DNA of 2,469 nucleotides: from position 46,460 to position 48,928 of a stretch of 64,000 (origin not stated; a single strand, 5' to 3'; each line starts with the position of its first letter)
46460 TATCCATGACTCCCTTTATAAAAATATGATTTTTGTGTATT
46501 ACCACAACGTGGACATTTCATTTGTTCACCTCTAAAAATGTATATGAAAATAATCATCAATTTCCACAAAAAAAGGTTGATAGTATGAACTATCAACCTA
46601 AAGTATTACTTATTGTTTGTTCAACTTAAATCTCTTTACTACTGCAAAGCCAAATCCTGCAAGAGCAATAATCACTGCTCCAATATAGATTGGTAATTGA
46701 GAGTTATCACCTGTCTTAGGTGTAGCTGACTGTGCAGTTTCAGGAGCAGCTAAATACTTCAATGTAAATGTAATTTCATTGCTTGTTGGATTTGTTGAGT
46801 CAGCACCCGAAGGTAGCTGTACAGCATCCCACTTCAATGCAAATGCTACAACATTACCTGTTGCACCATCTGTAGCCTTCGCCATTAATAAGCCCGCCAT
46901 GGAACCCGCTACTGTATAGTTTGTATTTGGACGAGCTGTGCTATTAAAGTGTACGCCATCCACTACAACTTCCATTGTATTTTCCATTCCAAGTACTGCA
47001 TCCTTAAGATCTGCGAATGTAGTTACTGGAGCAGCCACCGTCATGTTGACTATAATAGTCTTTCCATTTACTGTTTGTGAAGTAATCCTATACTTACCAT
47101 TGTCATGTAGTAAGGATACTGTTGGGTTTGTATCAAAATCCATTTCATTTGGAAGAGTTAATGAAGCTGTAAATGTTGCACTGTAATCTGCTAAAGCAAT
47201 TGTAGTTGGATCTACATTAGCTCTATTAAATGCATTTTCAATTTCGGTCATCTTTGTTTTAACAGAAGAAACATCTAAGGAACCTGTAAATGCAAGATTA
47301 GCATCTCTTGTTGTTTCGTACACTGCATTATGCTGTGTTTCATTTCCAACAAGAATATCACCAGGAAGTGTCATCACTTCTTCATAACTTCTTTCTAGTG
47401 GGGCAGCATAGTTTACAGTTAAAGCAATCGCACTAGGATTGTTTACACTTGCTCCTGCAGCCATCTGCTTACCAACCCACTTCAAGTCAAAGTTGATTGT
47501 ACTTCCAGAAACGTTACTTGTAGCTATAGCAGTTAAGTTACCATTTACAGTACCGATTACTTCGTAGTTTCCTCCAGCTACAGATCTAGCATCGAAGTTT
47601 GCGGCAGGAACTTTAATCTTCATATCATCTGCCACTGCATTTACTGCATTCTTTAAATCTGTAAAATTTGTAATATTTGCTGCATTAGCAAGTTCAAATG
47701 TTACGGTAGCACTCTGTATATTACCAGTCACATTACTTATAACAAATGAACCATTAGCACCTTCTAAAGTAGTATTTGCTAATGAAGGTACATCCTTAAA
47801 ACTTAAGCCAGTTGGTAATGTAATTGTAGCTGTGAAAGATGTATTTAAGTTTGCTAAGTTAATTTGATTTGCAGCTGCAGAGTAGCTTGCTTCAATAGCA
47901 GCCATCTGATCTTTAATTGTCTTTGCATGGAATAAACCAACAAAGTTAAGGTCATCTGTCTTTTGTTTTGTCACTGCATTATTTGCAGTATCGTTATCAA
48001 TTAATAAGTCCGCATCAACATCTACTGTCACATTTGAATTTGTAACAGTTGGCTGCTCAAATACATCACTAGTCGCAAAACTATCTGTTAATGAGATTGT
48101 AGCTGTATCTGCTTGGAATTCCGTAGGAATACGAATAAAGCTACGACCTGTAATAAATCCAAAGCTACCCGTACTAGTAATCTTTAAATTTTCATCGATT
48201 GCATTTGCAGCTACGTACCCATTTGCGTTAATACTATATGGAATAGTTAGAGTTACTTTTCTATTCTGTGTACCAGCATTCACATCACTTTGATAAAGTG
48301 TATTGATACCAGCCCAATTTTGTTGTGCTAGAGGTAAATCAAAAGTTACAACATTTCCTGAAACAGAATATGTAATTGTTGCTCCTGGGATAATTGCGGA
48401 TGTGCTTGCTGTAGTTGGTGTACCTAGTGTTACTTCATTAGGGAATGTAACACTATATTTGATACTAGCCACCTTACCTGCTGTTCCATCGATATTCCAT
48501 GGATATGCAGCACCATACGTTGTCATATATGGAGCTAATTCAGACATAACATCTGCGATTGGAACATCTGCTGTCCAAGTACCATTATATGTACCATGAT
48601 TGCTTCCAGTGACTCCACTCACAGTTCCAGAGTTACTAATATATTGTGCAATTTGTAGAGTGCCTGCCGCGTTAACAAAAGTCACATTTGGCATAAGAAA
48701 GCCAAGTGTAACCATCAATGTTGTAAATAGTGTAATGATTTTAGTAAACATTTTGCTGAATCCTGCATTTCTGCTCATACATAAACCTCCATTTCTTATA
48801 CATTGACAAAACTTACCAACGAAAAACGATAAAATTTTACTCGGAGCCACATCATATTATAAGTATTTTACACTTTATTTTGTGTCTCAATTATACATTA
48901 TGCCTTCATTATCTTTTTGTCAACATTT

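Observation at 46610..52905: Tandem pair of large adhesin-like surface proteins with non-canonical [ST]PKT[GS]D sorting signals and no sortase nearby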

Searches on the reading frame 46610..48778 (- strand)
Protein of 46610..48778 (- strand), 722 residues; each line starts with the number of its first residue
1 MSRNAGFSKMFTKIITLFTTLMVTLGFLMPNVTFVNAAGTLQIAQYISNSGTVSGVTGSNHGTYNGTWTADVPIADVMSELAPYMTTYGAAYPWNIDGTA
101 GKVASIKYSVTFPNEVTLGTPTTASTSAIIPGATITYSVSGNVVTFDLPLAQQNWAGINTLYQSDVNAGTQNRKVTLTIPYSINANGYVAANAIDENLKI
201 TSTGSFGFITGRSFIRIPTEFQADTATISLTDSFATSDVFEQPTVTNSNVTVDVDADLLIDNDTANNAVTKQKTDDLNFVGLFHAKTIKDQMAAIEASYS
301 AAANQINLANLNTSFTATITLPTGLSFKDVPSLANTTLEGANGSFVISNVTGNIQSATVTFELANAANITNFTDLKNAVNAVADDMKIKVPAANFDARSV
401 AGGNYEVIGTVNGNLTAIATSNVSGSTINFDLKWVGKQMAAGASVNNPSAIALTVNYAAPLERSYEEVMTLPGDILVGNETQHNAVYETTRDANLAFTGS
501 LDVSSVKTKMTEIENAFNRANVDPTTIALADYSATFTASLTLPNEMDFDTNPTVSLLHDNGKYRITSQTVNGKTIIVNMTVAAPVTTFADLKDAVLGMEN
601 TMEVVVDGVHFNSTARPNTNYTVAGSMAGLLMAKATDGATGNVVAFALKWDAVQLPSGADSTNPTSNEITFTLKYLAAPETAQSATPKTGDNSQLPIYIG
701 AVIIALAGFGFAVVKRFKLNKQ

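Call 3: search_protein_families(library=pfam, proteins=[window:46610-48778:-], max_evalue=0.01)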
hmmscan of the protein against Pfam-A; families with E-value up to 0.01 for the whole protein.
window:46610-48778:- (722 aa): 0 families

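Call 4: search_protein_families(library=ncbifam, proteins=[window:46610-48778:-], max_evalue=0.1)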
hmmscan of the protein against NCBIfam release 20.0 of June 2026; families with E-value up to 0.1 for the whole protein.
window:46610-48778:- (722 aa): 1 family
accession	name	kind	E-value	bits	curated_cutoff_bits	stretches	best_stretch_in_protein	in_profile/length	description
TIGR01167.1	LPXTG_anchor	domain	0.01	16.5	15.9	1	687-716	3-31/34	LPXTG cell wall anchor domain-containing protein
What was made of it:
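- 46706..46723 (-): Sorting motif TPKTGD (residues 686-691). Predicted cleavage between Thr and Gly. TIGR01167 covers residues 687-716 with 16.5 bits against a 15.9 cut-off (call 4).
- On Sortase-dependent wall-anchored proteins (LPXTG-type cell wall sorting signal): The 722-aa protein scores 16.5 bits against a cut-off of 15.9, which is met (call 4).
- TIGR01167 passes its cut-off for the TPKTGD tail (call 4). TIGR01167 hits the TPKTGD tail (call 4).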

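Call 8: find_homologous_proteins(query=window:46610-48778:-)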
Query window:46610-48778:- (722 aa): 21 proteins with E <= 0.001 among 8000 candidates.
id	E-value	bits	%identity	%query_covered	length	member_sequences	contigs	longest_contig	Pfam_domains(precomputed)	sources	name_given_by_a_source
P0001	0.0e+0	1416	92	100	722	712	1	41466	-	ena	-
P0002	0.0e+0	1309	85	100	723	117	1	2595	-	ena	-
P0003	0.0e+0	1307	84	100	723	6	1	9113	-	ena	-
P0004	0.0e+0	1252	86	94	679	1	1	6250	-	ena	-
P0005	0.0e+0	1239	86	93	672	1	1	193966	-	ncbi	-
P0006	0.0e+0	1217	86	91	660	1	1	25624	-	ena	-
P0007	0.0e+0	1207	86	90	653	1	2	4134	-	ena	-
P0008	0.0e+0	1161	86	87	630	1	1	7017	-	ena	-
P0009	0.0e+0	1123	86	84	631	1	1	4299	-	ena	-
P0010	0.0e+0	1071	93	76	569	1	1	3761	-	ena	-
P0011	8.3e-292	988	99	66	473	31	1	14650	-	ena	-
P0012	2.2e-290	983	99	65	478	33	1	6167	-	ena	-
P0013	7.1e-284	962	88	74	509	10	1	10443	-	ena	-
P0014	1.1e-273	928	63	99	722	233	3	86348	-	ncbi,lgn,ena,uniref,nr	ncbi:hypothetical protein [Solobacterium moorei]|uniref:hypothetical protein n=1 Tax=Solobacterium m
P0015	5.3e-238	810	50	94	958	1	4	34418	-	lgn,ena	-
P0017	4.5e-233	794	43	94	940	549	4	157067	-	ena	-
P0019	3.0e-220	751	43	95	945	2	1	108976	-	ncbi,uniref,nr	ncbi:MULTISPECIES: hypothetical protein [Terrabacteria group]|uniref:hypothetical protein n=1 Tax=Ba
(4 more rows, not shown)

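Call 14: find_encoding_contigs(protein=P0014, flank=10000, max_places=3)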
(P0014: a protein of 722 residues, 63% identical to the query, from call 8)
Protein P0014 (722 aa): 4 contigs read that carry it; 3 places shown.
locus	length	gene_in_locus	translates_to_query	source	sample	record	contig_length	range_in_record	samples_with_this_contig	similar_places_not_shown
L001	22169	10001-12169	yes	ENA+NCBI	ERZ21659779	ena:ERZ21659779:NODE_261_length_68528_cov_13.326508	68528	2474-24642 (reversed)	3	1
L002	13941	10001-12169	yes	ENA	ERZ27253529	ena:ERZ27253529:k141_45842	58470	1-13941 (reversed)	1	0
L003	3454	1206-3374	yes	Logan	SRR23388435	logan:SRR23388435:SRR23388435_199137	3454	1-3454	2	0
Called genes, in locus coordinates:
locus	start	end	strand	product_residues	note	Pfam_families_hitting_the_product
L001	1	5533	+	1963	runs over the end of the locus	PF18998:Flg_new_2 (faint), PF09479:Flg_new (faint), PF17210:SdrD_B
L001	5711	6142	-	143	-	PF13936:HTH_38 (weak)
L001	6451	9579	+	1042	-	PF17961:Big_8, PF17802:SpaA, PF12892:FctA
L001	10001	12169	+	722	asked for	-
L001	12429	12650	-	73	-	-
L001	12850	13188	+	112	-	PF02302:PTS_IIB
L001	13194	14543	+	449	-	PF02378:PTS_EIIC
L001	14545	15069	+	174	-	PF07355:GRDB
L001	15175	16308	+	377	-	PF04389:Peptidase_M28 (faint), PF01546:Peptidase_M20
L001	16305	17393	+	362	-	PF19200:MupG_N, PF05913:MupG_C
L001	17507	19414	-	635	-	PF08220:HTH_DeoR (faint), PF08279:HTH_11, PF08280:HTH_Mga, PF00874:PRD, PF00359:PTS_EIIA_2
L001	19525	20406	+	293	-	PF02588:YitT_membrane, PF10035:DUF2179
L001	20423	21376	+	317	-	PF01112:Asparaginase_2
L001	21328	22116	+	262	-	PF03932:CutC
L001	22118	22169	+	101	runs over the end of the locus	PF02255:PTS_IIA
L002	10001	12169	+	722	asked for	-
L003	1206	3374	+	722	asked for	-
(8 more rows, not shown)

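Call 15: find_encoding_contigs(protein=P0015, flank=10000, max_places=3)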
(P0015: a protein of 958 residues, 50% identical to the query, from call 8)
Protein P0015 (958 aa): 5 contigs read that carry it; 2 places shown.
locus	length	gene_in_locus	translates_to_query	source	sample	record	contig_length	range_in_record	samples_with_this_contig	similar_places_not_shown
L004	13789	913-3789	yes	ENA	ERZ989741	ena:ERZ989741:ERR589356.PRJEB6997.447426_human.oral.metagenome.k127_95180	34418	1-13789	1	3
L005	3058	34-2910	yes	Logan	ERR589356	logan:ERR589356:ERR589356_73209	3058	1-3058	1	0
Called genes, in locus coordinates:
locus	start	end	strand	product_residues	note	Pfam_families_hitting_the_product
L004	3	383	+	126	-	?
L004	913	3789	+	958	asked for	-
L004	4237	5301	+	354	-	PF18948:DUF5692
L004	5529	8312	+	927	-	PF00037:Fer4, PF12837:Fer4_6 (weak), PF14691:Fer4_20, PF01946:Thi4 (weak), PF01266:DAO (weak), PF07992:Pyr_redox_2, PF13450:NAD_binding_8, PF00037:Fer4 (weak), +4 more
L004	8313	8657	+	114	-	PF01155:HypA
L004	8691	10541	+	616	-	PF01321:Creatinase_N (weak), PF16189:Creatinase_N_2, PF00557:Peptidase_M24, PF16188:Peptidase_M24_C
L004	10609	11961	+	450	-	PF03553:Na_H_antiporter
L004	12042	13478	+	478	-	-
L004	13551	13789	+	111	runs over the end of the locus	-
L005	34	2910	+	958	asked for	-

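Call 18: find_encoding_contigs(protein=P0019, flank=10000, max_places=2)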
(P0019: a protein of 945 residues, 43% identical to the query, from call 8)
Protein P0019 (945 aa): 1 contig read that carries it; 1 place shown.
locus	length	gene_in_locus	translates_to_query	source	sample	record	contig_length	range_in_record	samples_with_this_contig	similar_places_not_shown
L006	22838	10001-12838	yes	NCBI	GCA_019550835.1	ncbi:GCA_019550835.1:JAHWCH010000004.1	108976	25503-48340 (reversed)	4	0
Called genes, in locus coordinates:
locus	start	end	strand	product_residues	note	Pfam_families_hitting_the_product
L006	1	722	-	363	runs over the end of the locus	-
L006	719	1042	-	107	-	PF02302:PTS_IIB, PF25554:PTS_EIIB_BC_N (faint)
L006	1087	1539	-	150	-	PF00359:PTS_EIIA_2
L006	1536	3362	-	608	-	PF05043:Mga (weak), PF08279:HTH_11 (weak), PF13412:HTH_24 (faint), PF05043:Mga, PF00874:PRD, PF00359:PTS_EIIA_2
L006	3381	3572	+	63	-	-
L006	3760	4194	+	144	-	PF00572:Ribosomal_L13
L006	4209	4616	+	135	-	PF00380:Ribosomal_S9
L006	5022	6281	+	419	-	PF04143:Sulf_transp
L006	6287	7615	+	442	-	PF00324:AA_permease, PF13520:AA_permease_2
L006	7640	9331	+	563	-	PF07992:Pyr_redox_2, PF13738:Pyr_redox_3 (weak), PF00070:Pyr_redox, PF02852:Pyr_redox_dim, PF00581:Rhodanese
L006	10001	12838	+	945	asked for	-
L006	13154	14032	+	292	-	PF09991:DUF2232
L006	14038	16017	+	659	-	PF24898:GGDEF_GdpP, PF01368:DHH, PF02272:DHHA1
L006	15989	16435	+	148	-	PF01281:Ribosomal_L9_N, PF03948:Ribosomal_L9_C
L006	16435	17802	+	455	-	PF00772:DnaB, PF13481:AAA_25, PF03796:DnaB_C, PF06745:ATPase (weak)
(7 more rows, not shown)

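Call 31: search_solved_structures(query=window:46610-48778:-, max_evalue=1)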
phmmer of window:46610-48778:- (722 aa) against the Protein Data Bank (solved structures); distinct sequences matched with E-value up to 1: 1.
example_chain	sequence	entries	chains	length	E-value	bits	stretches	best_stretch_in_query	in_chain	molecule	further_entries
4lwl_A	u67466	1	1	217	0.98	11.2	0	440-521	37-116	Peptide methionine sulfoxide reductase MsrA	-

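Call 35: find_related_loci(query=A1, collection=genome_contigs, flank=10000)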
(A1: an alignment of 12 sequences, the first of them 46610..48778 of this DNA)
Query A1 (722 aa) in genome_contigs; peptide patterns used: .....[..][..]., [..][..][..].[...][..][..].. (x = any residue, [..] = any of these).
114 stretches matched a pattern; 13 encode a relative of the query (tblastn E <= 1e-3); 13 distinct loci.
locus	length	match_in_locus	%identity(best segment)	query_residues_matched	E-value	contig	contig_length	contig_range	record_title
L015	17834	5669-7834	95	1-722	0e+0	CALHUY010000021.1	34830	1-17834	MAG TPA_asm: uncultured Solobacterium sp. isolate ERR589382_bin.92_CONCOCT_v1.1_MAG genome assembly, contig: ERZ772781.1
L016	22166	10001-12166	91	1-722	0e+0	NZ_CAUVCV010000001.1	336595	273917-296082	MAG: uncultured Solobacterium sp. isolate SRR13061541_bin.1_MetaWRAP_v1.3_MAG ERZ21659680.2, whole genome shotgun sequen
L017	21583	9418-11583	85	1-722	0e+0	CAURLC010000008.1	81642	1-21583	MAG TPA_asm: uncultured Solobacterium sp. isolate ERR9968727_bin.3_MetaWRAP_v1.3_MAG genome assembly, contig: ERZ2161562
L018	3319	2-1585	99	195-722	0e+0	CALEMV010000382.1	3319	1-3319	MAG TPA_asm: uncultured Solobacterium sp. isolate SRR1952597_bin.62_CONCOCT_v1.1_MAG genome assembly, contig: ERZ1033937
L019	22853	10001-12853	49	2-721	0e+0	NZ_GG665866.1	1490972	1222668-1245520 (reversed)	Shuttleworthella satelles DSM 14600 Scfld0, whole genome shotgun sequence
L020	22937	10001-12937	49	10-721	0e+0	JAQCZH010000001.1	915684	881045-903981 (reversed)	Lachnospiraceae bacterium AF51-6-b8A AF51-6-b8A.Scaf1, whole genome shotgun sequence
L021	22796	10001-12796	43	14-716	3e-162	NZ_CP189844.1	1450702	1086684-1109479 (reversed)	Parvimonas sp. G1604 chromosome, complete genome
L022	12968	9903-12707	42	13-721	6e-162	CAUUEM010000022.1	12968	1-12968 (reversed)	MAG TPA_asm: uncultured Gemella sp. isolate ERR10228876_bin.13_MetaWRAP_v1.3_MAG genome assembly, contig: ERZ21659628.15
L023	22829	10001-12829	42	2-714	5e-161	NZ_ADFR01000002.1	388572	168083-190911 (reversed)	Bulleidia extructa W1219 contig00009, whole genome shotgun sequence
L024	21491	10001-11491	50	248-710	2e-147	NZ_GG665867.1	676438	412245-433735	Shuttleworthella satelles DSM 14600 Scfld1, whole genome shotgun sequence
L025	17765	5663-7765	36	10-716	2e-107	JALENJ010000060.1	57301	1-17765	MAG: Erysipelotrichaceae bacterium isolate SUG162 k141_3625557, whole genome shotgun sequence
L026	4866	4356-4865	99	1-170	7e-104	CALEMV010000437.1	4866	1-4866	MAG TPA_asm: uncultured Solobacterium sp. isolate SRR1952597_bin.62_CONCOCT_v1.1_MAG genome assembly, contig: ERZ1033937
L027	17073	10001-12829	35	37-694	1e-54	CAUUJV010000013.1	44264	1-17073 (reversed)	MAG TPA_asm: uncultured Alloscardovia sp. isolate ERR10228855_bin.51_MetaWRAP_v1.3_MAG genome assembly, contig: ERZ21659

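Call 46: predict_structure(alignment_id=A1)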
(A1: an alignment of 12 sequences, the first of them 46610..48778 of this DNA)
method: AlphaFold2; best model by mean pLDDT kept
length: 722 residues; sequences in the alignment: 12
mean_pLDDT: 82.3   pTM: 0.55
mean pLDDT of the five models: 82.3, 81.6, 79.9, 79.3, 78.9
residues with pLDDT >= 90: 355; 70-90: 250; 50-70: 32; < 50: 85
segments of 3 or more residues with pLDDT < 50: 1-38, 98-100, 679-722
pLDDT, mean of each block of 10 residues (from residue 1): 38 43 32 42 91 89 96 90 78 58 80 96 94 92 93 86 93 95 95 95 84 68 90 92 91 90 74 89 89 88 91 95 95 95 93 96 93 93 92 92 90 95 92 90 74 87 87 84 79 89 90 75 77 92 93 84 89 93 85 85 91 90 93 86 90 84 80 76 33 35 40 41 32
secondary structure, 60 per line:
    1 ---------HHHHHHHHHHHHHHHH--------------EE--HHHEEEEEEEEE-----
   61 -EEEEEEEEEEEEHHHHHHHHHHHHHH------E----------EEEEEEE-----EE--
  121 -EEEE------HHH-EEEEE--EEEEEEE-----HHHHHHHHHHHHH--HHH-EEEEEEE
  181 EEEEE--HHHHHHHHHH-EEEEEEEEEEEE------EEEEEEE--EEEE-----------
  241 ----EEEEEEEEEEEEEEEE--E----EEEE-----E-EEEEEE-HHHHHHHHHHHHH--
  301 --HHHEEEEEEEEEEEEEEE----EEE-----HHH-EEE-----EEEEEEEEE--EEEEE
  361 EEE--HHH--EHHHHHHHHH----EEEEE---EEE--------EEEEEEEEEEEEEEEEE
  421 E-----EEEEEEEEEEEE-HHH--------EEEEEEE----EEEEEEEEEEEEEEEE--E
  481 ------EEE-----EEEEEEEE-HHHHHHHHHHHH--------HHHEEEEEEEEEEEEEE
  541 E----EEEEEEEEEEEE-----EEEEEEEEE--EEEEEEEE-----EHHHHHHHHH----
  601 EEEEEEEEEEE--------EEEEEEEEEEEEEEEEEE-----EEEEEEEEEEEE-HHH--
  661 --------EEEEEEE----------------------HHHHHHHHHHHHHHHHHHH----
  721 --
elements in order (helices of 4 or more, strands of 3 or more residues): H10-25 E47-55 E62-73 H74-87 E105-111 E122-125 E136-140 E143-149 H155-167 E174-185 H188-197 E199-210 E217-223 E226-229 E245-260 E268-271 E279-284 H286-298 E306-320 E325-327 E337-339 E345-353 E356-363 H372-380 E385-389 E393-395 E404-421 E427-438 E451-457 E462-477 E487-489 E495-502 H504-515 E527-541 E546-557 E563-571 E574-581 H588-596 E601-611 E620-637 E643-654 E669-675 H698-716
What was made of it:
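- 48668..48778 (-): Predicted signal peptide of the 722-aa protein (residues 1-37, ...TFVNA|AGT). Helix 10-25 with low pLDDT (call 46).
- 48074..48661 (-): Domain 1 of the 722-aa protein (residues 40-235), a beta-sandwich with helices. Call 46.
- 47408..48046 (-): Repeat 1 (residues 245-457). Model (call 46).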

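Call 50: fold_search(model_id=the predicted structure, library=pdb)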
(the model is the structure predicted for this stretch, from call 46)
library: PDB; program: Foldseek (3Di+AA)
matches with E <= 10: 824; with E <= 0.001: 68
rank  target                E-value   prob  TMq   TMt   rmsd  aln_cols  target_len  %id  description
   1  8beg_A                2.1e-14  1.00  0.15  0.16  25.8       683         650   10  Structure of Ig-like domains from PrgB (released 2022-11-30)
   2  8beg_B                5.9e-14  1.00  0.14  0.15  26.2       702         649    9  Structure of Ig-like domains from PrgB (released 2022-11-30)
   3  3f85                  2.0e-11  1.00  0.11  0.16  25.2       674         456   10  Structure of fusion complex of homo trimeric major pilin subunits CfaB of CFA/I fimbirae from ETEC E. coli (released 2009-08-11)
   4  3k71_E                2.5e-08  1.00  0.13  0.11  34.1       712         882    7  Structure of integrin alphaX beta2 ectodomain (released 2010-01-12)
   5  3k71_C                2.5e-08  1.00  0.13  0.11  34.0       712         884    7  Structure of integrin alphaX beta2 ectodomain (released 2010-01-12)
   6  5es4_C                3.6e-08  1.00  0.13  0.11  34.6       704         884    8  RE-REFINEMENT OF INTEGRIN ALPHAXBETA2 ECTODOMAIN IN THE CLOSED/BENT CONFORMATION (released 2016-03-02)
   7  3f83                  5.9e-08  0.92  0.10  0.13  24.4       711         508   10  Structure of fusion complex of the minor pilin CfaE and major pilin CfaB of CFA/I pili from ETEC E. coli (released 2009-08-11)
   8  3k71_A                6.2e-08  1.00  0.13  0.11  34.4       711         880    7  Structure of integrin alphaX beta2 ectodomain (released 2010-01-12)
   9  3v10_B                1.5e-07  1.00  0.11  0.24  30.5       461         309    9  Crystal structure of the collagen binding domain of Erysipelothrix rhusiopathiae surface protein RspB (released 2012-10-24)
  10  3f84_A                4.0e-07  0.99  0.12  0.20  16.6       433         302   11  Structure of fusion complex of major pilin CfaB and major pilin CfaB of CFA/I pilus from ETEC E. coli (released 2009-08-11)
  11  3v10_A                5.3e-07  1.00  0.12  0.24  29.9       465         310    9  Crystal structure of the collagen binding domain of Erysipelothrix rhusiopathiae surface protein RspB (released 2012-10-24)
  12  9ijj_4K               5.5e-07  0.66  0.06  0.09  32.6       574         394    8  In situ structure of the central apparatus in mouse sperm axoneme. (released 2025-06-04)
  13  2xtl_B                9.5e-07  0.89  0.10  0.14  46.1       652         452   10  Structure of the major pilus backbone protein from Streptococcus Agalactiae (released 2011-07-06)
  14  6ixy_B                1.0e-06  0.99  0.14  0.20  34.1       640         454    7  X-ray structure of major pilin from C. perfringens SM101 (released 2019-08-14)
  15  4igb_B                1.1e-06  0.98  0.13  0.19  44.1       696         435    7  Crystal structure of the N-terminal domain of the Streptococcus gordonii adhesin Sgo0707 (released 2013-06-05)
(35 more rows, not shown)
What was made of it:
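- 48074..48661 (-): Foldseek hits to PrgB Ig-like domains, RspB/Cna/Cnm/Ace collagen-binding domains and Gram-positive pilins, E 1e-14 to 1e-5 but with low TM scores (call 50).
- Closest known: MSCRAMM / Cna-type and PrgB-type Gram-positive adhesins. Same: Foldseek hits include PrgB Ig-like domains, RspB, Cna, Cnm, Ace, SdrC and UafA (call 50).
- Pilins are among the Foldseek hits (call 50).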
